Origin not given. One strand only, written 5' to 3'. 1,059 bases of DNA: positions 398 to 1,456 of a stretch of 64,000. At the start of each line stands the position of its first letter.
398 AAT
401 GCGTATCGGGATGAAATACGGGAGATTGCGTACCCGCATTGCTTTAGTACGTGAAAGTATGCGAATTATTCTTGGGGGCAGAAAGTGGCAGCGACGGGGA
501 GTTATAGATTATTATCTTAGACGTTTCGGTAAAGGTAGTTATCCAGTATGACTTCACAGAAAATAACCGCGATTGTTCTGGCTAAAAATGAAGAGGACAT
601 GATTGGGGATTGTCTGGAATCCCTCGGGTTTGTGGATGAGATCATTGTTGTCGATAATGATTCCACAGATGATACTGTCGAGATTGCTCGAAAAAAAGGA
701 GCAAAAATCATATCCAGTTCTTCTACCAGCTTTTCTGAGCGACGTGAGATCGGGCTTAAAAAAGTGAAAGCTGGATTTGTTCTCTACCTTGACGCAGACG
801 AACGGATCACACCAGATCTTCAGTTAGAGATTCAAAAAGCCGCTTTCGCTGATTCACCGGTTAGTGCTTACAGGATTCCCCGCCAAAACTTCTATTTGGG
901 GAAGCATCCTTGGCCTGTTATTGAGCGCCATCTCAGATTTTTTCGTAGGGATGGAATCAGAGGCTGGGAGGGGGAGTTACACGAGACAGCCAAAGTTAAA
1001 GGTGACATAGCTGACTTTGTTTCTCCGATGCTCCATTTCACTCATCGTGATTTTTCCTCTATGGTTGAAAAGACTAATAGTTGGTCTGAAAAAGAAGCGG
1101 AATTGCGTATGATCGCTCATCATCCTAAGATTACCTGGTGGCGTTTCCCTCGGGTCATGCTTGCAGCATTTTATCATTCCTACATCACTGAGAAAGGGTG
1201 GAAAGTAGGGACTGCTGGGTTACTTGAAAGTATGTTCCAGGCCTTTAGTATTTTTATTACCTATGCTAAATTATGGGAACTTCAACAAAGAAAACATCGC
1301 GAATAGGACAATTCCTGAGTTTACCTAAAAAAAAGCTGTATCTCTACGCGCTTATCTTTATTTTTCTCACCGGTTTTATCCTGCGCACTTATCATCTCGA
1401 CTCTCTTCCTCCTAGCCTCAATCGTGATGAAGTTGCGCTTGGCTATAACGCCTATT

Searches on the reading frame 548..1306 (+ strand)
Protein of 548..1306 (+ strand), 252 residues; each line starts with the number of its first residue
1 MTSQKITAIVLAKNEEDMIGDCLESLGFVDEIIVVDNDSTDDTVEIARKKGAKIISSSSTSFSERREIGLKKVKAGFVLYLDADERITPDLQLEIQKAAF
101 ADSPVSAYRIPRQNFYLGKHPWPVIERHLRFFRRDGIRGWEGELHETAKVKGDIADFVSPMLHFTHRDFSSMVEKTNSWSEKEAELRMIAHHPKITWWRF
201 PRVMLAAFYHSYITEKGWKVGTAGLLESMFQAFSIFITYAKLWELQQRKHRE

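Call 60: find_encoding_contigs(protein=window:548-1306:+, flank=10000, max_places=1)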
Protein window:548-1306:+ (252 aa): 20 contigs read that carry it; 1 place shown.
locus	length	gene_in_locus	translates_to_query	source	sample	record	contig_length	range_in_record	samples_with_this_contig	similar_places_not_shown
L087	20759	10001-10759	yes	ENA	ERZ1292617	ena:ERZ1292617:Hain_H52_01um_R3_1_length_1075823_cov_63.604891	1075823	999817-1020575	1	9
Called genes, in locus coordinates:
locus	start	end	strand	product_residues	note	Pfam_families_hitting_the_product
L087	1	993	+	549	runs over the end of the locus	PF13231:PMT_2 (weak)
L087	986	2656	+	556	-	PF13231:PMT_2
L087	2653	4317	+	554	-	PF10131:PTPS_related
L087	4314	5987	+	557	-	PF10131:PTPS_related (weak)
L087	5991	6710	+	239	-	PF00535:Glycos_transf_2, PF10111:Glyco_tranf_2_2 (weak)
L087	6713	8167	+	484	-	PF01943:Polysacc_synt, PF13440:Polysacc_synt_3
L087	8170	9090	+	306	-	PF00535:Glycos_transf_2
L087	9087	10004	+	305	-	PF00535:Glycos_transf_2, PF13641:Glyco_tranf_2_3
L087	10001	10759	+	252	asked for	PF00535:Glycos_transf_2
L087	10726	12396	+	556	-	PF02366:PMT, PF13231:PMT_2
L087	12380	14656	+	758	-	PF09586:YfhO, PF10131:PTPS_related (weak), PF09586:YfhO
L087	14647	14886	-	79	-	PF18893:DUF5652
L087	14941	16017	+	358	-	PF13439:Glyco_transf_4 (weak), PF00534:Glycos_transf_1, PF13692:Glyco_trans_1_4 (weak)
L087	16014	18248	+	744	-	PF09586:YfhO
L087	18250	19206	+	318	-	PF00535:Glycos_transf_2, PF13641:Glyco_tranf_2_3, PF13506:Glyco_transf_21 (faint), PF13632:Glyco_trans_2_3 (weak)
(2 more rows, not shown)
